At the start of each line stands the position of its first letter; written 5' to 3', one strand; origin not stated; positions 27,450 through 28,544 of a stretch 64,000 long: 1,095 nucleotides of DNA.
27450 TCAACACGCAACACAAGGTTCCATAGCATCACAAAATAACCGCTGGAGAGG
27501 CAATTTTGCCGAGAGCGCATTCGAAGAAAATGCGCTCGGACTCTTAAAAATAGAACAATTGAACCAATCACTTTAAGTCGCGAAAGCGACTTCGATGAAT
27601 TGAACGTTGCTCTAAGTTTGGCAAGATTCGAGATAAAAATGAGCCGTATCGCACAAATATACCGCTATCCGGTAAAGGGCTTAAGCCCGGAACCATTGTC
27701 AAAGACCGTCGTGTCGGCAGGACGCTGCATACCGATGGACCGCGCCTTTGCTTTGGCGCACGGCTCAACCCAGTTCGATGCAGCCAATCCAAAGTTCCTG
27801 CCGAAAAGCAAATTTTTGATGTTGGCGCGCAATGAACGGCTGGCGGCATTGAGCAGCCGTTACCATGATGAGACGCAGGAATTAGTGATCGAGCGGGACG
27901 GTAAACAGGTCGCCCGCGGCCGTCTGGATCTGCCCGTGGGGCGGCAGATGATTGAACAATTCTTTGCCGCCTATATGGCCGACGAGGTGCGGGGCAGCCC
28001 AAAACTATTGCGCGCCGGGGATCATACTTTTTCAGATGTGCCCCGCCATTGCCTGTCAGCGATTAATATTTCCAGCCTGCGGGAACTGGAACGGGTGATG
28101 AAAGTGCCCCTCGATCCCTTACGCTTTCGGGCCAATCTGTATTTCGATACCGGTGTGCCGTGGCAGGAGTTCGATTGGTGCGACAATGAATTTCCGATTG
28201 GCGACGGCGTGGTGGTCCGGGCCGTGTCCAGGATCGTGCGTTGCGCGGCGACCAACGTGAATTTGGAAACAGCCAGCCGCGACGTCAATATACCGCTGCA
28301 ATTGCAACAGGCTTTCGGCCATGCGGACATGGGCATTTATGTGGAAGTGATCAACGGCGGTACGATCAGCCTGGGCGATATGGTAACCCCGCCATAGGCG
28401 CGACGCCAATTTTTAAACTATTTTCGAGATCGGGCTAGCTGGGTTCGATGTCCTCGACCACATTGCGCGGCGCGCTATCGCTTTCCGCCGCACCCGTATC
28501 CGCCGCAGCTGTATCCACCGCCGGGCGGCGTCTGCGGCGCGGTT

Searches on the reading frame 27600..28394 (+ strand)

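Call 79: search_protein_families(library=pfam, proteins=[window:27600-28394:+], max_evalue=0.00001)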
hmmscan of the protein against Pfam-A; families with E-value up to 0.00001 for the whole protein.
window:27600-28394:+ (265 aa): 2 families
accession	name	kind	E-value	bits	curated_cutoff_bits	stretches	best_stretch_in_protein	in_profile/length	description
PF03473.23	MOSC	-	3.2e-12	47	22.7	1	147-263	7-120/120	MOSC domain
PF03476.21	MOSC_N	-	5.6e-06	26.6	25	1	14-109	1-82/119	MOSC N-terminal beta barrel domain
